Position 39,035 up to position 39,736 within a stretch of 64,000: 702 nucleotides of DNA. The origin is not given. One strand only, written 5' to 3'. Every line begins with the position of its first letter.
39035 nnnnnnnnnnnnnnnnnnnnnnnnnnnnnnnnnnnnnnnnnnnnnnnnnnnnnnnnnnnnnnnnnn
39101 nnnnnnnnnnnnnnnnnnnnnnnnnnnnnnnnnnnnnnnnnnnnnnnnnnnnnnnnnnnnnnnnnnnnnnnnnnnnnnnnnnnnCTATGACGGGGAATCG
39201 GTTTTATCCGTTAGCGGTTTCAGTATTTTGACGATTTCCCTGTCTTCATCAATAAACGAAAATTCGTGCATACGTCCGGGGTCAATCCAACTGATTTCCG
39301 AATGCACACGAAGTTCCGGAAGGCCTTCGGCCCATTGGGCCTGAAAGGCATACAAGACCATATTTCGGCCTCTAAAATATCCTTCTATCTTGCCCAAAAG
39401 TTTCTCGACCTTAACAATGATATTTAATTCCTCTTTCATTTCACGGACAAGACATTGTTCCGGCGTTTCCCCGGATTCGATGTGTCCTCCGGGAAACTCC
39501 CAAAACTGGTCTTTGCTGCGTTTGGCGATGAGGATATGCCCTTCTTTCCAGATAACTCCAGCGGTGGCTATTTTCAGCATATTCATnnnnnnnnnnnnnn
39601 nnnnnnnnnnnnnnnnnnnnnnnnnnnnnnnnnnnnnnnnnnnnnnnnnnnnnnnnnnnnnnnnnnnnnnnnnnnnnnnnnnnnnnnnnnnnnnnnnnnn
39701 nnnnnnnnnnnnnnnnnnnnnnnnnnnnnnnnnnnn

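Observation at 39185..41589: Compact operon: OCD/mu-crystallin-family enzyme, ATP-grasp-like ligase, NUDIX hydrolase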

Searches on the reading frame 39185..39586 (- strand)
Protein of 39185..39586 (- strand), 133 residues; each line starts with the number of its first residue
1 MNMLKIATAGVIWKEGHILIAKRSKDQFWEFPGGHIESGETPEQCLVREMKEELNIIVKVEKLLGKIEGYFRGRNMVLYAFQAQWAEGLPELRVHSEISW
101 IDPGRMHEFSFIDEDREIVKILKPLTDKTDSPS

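Call 3: search_protein_families(library=pfam, proteins=[window:39185-39586:-], max_evalue=1)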
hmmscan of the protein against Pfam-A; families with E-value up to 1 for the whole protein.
window:39185-39586:- (133 aa): 5 families
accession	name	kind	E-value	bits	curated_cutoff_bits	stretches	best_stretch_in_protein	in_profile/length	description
PF00293.34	NUDIX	-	4.6e-19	69.2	21.1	1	5-118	3-130/134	NUDIX domain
PF14815.12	NUDIX_4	-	5.3e-11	42.7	35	1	8-119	1-111/113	NUDIX domain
PF13869.12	NUDIX_2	-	0.0019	18.1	27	1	16-56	58-97/188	Nucleotide hydrolase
PF22327.2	Nudt16-like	-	0.002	18.5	27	1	26-60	32-67/161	U8 snoRNA-decapping enzyme-like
PF19384.4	DUF5959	-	0.16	12.1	26.5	1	83-121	57-96/134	Family of unknown function (DUF5959)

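Call 4: search_protein_families(library=ncbifam, proteins=[window:39185-39586:-], max_evalue=1)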
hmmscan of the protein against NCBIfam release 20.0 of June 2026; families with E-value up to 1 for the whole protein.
window:39185-39586:- (133 aa): 27 families (the best 25 are shown)
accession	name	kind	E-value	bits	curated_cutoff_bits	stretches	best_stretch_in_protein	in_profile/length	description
NF006530.0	PRK08999.1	equivalog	5.5e-22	78.2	245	1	3-123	5-129/315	Nudix family hydrolase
NF007834.0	PRK10546.1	equivalog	1.7e-20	73.2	156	1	2-119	2-122/135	pyrimidine (deoxy)nucleoside triphosphate diphosphatase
TIGR00586.1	mutt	equivalog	1.9e-20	73.1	97.9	1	3-123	4-128/129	8-oxo-dGTP diphosphatase MutT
NF008044.0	PRK10776.1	equivalog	8.1e-20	71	148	1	1-123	1-127/130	8-oxo-dGTP diphosphatase MutT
NF001935.0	PRK00714.1-2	equivalog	3.4e-09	36.4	259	1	15-72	19-76/183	RNA pyrophosphohydrolase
NF001937.0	PRK00714.1-4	equivalog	3.5e-09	36.5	139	1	12-72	16-76/161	RNA pyrophosphohydrolase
NF001934.0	PRK00714.1-1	equivalog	1.9e-08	33.9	241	1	12-65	16-69/176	RNA pyrophosphohydrolase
NF001936.0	PRK00714.1-3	equivalog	3.7e-08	33.4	118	1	14-55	21-63/155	RNA pyrophosphohydrolase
NF041652.1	Nud_hyd_Dein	equivalog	4.4e-08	33.5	200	1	21-85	37-102/152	Nudix hydrolase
TIGR02705.1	nudix_YtkD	equivalog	1.5e-07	31.1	154.4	1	24-65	42-83/156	RNA deprotection pyrophosphohydrolase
NF001938.0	PRK00714.1-5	equivalog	1.5e-06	27.6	116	1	11-66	20-82/172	RNA pyrophosphohydrolase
NF001299.0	PRK00241.1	equivalog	5.4e-06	26.1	158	1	15-65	145-197/263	NAD(+) diphosphatase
NF003788.0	PRK05379.1-5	equivalog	6.2e-06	25.7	354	1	7-69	215-280/351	bifunctional nicotinamide-nucleotide adenylyltransferase/Nudix hydroxylase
NF006961.0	PRK09438.1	equivalog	7.9e-06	25.4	103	1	17-62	21-67/151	dihydroneopterin triphosphate diphosphatase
NF003785.0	PRK05379.1-1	equivalog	4.9e-05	22.7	418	1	15-63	213-264/347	bifunctional nicotinamide-nucleotide adenylyltransferase/Nudix hydroxylase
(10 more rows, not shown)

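Call 79: search_protein_families(library=padloc, proteins=[window:39185-39586:-], max_evalue=0.01)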
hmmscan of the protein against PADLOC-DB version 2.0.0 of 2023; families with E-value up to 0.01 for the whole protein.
window:39185-39586:- (133 aa): 1 family
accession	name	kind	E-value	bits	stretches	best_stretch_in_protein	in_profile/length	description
PDLC04899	PDC-S07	-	1.4e-33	113.4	1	4-123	7-129/135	-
